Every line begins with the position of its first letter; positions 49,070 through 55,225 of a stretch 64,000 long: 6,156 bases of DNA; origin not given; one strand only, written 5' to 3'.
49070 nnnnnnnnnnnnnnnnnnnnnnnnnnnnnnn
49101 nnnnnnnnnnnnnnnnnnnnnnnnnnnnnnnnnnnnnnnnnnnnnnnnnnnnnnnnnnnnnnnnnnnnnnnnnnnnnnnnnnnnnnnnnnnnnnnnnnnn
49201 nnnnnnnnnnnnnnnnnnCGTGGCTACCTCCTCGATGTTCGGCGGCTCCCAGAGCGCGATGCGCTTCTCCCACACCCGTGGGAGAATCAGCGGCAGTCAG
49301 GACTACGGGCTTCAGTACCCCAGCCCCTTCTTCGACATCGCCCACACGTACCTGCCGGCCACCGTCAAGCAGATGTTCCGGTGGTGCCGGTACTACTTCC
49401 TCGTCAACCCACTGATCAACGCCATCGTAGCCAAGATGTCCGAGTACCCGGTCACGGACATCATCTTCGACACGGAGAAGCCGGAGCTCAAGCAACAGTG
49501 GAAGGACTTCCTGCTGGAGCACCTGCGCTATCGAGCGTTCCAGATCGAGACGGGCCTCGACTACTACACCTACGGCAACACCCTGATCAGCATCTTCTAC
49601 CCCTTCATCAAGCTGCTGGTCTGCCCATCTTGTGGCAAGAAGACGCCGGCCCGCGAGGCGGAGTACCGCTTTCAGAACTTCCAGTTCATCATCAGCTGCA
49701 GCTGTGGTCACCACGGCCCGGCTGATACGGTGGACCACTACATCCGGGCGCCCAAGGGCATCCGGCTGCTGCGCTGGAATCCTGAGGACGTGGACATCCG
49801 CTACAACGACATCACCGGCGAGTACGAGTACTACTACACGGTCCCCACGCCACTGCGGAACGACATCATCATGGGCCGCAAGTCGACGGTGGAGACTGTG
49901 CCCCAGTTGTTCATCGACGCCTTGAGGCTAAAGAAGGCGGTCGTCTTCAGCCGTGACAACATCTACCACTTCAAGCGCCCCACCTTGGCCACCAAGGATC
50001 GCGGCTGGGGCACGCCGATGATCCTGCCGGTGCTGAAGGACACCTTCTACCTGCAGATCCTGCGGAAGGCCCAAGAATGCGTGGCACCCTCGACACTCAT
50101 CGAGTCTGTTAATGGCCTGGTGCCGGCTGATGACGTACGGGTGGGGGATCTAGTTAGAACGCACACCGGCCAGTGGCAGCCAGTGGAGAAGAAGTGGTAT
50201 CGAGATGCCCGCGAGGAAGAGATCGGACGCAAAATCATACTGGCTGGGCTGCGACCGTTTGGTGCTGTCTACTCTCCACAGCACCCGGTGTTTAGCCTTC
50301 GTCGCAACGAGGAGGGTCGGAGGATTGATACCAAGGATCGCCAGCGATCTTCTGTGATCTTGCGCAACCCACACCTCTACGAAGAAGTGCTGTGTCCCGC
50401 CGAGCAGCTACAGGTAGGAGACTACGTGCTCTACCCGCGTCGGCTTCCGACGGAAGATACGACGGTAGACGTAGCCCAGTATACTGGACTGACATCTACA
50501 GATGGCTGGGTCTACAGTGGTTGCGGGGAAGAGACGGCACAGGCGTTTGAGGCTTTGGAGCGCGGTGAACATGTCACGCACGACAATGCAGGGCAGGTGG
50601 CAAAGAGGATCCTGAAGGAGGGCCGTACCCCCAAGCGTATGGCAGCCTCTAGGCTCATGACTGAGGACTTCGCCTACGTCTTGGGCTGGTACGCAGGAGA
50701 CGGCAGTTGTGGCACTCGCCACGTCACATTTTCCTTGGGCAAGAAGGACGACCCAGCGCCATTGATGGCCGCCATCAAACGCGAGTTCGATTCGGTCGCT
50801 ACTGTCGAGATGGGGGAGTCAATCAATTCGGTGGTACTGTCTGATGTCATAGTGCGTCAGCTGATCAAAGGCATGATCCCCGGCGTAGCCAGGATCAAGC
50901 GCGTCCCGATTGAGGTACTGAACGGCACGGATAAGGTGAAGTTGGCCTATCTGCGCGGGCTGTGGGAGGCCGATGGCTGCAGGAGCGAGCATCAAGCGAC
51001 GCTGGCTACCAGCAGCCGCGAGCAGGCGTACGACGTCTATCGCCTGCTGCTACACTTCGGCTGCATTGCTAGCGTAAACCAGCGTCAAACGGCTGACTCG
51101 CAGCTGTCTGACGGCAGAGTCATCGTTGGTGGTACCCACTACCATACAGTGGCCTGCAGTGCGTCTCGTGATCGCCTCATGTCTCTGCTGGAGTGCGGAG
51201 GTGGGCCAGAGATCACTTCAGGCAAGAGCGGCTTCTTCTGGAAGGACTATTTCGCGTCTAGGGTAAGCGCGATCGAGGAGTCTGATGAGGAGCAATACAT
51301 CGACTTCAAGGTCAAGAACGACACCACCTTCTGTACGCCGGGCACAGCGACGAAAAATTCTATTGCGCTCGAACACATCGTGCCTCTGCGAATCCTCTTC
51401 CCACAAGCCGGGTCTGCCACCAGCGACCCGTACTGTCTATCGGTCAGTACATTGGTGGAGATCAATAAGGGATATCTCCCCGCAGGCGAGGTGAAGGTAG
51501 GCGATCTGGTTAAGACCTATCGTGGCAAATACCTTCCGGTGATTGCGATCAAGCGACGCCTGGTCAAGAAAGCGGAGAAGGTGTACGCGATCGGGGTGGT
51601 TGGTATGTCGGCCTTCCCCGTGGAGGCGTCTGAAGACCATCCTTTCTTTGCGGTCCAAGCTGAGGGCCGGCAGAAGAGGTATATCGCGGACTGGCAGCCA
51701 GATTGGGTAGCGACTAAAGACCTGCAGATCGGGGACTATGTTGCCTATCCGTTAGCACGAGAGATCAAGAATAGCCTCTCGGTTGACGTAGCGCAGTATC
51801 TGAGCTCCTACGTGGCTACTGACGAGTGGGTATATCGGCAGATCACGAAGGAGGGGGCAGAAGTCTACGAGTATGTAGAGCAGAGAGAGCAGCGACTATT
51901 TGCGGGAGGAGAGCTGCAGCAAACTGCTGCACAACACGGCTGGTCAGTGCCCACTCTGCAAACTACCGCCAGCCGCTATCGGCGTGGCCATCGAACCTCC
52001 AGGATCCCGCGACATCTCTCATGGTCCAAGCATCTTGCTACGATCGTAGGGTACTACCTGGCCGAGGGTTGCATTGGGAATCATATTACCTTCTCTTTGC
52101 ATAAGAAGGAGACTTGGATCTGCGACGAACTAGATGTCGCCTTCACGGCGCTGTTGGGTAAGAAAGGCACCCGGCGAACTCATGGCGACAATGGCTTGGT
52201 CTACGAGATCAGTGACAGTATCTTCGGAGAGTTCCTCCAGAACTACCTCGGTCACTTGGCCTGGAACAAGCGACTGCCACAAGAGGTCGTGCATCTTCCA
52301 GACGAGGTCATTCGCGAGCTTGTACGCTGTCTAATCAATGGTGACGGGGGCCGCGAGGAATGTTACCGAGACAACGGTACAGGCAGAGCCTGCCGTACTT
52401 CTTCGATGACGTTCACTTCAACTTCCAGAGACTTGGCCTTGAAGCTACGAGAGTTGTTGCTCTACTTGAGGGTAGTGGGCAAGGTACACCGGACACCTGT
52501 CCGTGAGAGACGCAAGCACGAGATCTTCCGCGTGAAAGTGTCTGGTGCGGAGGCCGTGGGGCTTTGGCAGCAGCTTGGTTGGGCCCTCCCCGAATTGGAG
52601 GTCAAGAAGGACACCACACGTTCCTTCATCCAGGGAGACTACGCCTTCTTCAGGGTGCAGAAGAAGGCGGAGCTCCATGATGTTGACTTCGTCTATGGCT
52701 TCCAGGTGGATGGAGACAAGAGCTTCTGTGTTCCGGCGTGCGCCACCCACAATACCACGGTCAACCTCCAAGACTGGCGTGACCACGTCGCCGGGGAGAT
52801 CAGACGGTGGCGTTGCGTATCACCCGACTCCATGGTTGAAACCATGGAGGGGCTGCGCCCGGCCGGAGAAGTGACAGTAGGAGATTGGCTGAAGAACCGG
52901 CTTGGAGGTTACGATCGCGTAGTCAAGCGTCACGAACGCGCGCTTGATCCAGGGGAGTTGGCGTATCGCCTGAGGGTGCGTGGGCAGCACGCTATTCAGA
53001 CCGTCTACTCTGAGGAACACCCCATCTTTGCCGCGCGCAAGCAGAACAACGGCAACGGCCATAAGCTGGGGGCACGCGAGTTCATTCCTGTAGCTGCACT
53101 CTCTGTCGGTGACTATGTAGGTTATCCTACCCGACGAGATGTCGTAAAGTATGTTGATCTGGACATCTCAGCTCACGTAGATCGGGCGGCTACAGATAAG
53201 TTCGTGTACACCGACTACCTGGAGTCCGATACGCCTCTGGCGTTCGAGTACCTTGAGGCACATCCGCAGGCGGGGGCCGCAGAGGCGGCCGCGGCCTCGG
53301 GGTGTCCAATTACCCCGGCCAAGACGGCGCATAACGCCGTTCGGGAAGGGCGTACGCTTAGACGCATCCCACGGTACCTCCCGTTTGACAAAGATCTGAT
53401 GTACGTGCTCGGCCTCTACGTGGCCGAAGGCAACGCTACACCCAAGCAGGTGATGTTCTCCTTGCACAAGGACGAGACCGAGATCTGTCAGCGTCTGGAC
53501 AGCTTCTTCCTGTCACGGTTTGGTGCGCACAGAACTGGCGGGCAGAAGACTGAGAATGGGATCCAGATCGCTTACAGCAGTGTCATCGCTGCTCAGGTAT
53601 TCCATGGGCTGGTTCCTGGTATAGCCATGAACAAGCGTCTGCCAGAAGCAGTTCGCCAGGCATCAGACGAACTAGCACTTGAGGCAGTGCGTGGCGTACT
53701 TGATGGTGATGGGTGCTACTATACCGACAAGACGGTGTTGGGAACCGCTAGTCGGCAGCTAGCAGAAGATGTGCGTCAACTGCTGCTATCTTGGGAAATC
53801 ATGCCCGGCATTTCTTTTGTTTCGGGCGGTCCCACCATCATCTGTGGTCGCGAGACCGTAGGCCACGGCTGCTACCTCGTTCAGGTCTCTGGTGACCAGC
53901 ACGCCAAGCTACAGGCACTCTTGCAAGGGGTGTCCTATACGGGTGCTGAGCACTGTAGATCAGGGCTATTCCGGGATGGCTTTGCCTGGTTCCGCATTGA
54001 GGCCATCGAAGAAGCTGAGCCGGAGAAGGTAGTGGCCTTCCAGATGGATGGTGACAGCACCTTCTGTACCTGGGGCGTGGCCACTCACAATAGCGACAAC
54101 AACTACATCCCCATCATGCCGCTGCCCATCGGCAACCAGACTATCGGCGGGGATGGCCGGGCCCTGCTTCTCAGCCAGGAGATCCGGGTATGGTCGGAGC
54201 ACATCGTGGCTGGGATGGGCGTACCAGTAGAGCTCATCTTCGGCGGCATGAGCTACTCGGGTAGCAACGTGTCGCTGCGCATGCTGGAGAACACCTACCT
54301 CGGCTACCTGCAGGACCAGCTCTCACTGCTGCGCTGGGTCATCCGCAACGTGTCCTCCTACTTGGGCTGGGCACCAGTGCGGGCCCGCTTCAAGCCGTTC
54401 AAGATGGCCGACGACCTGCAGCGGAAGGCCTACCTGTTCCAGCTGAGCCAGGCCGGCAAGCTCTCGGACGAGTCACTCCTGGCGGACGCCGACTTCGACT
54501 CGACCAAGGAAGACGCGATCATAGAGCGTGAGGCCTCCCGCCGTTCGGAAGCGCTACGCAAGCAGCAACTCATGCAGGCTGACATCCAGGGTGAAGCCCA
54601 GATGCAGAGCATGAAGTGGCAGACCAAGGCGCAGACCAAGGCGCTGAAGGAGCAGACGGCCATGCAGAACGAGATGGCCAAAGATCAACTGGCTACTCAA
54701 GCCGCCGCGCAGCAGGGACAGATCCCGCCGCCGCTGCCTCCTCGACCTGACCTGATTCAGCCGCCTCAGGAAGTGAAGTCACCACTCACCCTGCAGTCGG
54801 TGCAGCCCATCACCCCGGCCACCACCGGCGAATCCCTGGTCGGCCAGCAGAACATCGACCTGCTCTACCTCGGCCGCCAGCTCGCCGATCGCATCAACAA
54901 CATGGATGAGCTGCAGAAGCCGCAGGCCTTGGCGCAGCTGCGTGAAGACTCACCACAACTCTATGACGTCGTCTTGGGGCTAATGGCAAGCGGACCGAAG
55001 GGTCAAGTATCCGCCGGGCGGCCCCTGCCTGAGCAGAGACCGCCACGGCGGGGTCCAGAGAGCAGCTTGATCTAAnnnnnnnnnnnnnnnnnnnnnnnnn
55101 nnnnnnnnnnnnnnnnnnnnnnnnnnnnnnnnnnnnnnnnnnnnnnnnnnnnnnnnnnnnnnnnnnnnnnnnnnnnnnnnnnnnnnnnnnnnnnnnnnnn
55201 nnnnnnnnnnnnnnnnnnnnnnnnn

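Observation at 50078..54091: Three paralogous inteins packed into a ~45-residue stretch of the portal protein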

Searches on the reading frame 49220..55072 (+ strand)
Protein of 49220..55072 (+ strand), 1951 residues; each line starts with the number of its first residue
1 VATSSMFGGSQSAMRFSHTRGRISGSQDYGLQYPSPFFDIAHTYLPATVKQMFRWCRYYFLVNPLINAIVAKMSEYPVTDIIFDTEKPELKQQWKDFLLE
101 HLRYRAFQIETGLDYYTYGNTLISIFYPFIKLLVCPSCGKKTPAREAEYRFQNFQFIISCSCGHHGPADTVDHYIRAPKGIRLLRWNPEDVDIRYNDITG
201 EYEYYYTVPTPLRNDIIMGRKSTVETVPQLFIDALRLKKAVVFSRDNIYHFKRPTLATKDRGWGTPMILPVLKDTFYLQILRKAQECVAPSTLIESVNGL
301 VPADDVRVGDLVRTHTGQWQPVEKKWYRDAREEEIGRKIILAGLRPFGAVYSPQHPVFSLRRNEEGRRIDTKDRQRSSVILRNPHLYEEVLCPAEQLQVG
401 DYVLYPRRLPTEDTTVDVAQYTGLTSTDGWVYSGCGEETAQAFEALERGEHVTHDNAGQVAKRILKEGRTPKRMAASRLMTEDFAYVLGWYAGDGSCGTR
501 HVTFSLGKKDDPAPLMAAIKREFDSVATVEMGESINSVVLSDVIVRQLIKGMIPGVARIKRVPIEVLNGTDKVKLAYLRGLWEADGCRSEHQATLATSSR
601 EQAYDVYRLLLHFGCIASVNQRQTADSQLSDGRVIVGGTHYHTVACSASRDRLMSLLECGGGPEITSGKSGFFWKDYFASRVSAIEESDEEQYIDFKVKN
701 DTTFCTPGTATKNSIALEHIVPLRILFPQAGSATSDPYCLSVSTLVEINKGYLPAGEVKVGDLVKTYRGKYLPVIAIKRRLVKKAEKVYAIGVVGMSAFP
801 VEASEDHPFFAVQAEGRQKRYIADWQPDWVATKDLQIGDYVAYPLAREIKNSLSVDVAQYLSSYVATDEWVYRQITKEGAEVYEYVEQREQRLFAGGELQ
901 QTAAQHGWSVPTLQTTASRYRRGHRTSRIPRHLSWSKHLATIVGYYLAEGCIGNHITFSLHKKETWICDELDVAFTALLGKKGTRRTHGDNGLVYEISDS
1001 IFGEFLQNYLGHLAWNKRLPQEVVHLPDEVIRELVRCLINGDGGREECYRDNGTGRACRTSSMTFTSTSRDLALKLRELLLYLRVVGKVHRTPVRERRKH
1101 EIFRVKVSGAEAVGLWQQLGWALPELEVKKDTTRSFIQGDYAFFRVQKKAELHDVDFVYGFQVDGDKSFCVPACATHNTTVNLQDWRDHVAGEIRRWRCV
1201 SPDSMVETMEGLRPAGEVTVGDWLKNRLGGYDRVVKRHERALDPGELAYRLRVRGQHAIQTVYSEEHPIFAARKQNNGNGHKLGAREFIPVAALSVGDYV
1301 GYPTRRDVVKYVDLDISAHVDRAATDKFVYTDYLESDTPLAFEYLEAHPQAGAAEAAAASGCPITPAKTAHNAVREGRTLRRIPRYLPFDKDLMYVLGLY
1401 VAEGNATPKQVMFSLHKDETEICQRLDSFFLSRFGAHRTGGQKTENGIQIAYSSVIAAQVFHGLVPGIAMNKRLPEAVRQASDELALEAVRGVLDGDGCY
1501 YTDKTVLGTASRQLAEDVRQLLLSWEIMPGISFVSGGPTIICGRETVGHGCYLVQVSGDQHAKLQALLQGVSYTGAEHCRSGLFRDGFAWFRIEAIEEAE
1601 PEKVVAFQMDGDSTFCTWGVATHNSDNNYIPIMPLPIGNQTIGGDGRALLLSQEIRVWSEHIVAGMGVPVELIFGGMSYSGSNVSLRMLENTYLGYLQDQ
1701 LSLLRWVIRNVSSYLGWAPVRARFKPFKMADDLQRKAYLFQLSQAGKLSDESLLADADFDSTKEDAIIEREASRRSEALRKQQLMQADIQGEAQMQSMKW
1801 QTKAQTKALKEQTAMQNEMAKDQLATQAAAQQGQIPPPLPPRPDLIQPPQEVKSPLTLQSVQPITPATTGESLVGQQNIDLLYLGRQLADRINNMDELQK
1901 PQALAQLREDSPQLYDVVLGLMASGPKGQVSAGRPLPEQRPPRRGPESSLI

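Call 32: find_homologous_proteins(query=window:49220-55072:+, max_evalue=1e-10)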
Query window:49220-55072:+ (1951 aa): 122 proteins with E <= 1e-10 among 4411 candidates; the best 120 are listed.
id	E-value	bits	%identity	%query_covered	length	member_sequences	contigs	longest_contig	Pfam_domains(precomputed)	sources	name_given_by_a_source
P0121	0.0e+0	4553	100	100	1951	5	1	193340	PF14528.12,PF13403.12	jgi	-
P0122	0.0e+0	3144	69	100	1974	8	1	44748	PF14528.12,PF13403.12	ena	-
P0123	0.0e+0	2424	61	88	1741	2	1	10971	PF14528.12,PF13403.12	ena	-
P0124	0.0e+0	2391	54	60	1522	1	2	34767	PF14528.12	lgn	-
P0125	0.0e+0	2151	51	100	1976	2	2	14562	PF14528.12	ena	-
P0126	0.0e+0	2131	53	60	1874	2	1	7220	PF14528.12,PF14890.12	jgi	jgi:intein/homing endonuclease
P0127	0.0e+0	1990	56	57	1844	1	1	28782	PF14528.12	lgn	-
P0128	0.0e+0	1975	57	62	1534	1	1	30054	PF14528.12,PF13403.12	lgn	-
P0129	0.0e+0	1897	49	71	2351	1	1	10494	PF14528.12,PF13403.12,PF14890.12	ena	-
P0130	0.0e+0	1712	51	64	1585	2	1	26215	PF14528.12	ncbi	-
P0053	0.0e+0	1706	74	37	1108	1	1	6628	PF14528.12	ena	-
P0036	0.0e+0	1703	66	40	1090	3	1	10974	-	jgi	-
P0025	0.0e+0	1696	65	40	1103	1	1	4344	PF14528.12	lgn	-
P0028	0.0e+0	1695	65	40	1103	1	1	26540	PF14528.12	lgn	-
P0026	0.0e+0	1694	72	37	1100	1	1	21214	PF14528.12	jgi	-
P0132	0.0e+0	1669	55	51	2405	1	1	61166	PF14528.12,PF13403.12,PF14890.12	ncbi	-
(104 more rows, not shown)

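Call 59: find_encoding_contigs(protein=P0121, flank=2000, max_places=3)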
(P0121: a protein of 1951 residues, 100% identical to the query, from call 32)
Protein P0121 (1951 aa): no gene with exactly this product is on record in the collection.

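Call 60: find_encoding_contigs(protein=P0122, flank=10000, max_places=2)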
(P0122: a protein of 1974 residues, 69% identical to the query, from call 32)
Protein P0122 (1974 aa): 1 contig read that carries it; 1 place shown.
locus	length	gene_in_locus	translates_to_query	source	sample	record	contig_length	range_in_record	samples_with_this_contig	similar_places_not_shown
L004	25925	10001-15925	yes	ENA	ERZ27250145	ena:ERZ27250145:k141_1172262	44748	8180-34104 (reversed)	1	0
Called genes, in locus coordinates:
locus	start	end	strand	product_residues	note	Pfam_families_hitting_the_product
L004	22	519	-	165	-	-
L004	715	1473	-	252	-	PF03167:UDG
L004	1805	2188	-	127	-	-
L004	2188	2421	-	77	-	-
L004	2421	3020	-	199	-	-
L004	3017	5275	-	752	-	PF14890:Intein_splicing (weak), PF13392:HNH_3 (weak), PF04851:ResIII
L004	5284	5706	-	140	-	-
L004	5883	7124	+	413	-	-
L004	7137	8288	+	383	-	-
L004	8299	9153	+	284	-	-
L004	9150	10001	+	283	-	-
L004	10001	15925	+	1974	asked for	PF13403:Hint_2 (faint), PF14528:LAGLIDADG_3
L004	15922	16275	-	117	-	-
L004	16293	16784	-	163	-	-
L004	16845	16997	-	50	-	-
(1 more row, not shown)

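Call 76: list_cluster_members(proteins=[P0121, P0122, P0132])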
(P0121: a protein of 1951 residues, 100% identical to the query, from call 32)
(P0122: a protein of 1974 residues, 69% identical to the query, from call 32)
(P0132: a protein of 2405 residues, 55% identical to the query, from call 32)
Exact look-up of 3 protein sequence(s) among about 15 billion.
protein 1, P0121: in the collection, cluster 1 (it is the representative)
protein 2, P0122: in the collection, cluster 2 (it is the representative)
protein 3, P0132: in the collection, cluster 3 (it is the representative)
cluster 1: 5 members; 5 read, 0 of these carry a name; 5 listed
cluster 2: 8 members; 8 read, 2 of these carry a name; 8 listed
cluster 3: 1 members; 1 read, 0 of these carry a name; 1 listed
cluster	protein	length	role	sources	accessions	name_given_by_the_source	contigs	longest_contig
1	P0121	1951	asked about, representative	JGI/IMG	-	-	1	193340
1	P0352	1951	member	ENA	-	-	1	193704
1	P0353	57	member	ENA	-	-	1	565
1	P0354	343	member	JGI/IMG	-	-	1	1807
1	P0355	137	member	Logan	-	-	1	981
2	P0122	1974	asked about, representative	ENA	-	-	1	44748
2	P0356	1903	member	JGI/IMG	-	intein/homing endonuclease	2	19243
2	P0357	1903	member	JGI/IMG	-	intein/homing endonuclease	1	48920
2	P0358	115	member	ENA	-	-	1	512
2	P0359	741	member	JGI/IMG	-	-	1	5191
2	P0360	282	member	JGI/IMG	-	-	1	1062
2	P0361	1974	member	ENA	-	-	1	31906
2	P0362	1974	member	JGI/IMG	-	-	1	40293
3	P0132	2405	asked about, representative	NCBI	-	-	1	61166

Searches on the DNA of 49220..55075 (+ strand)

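Call 7: search_dna_similar(query=window:49220-55075:+, collection=phages, mode=near, max_rows=15)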
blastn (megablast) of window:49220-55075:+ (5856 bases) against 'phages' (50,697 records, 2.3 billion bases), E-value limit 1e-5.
No match.
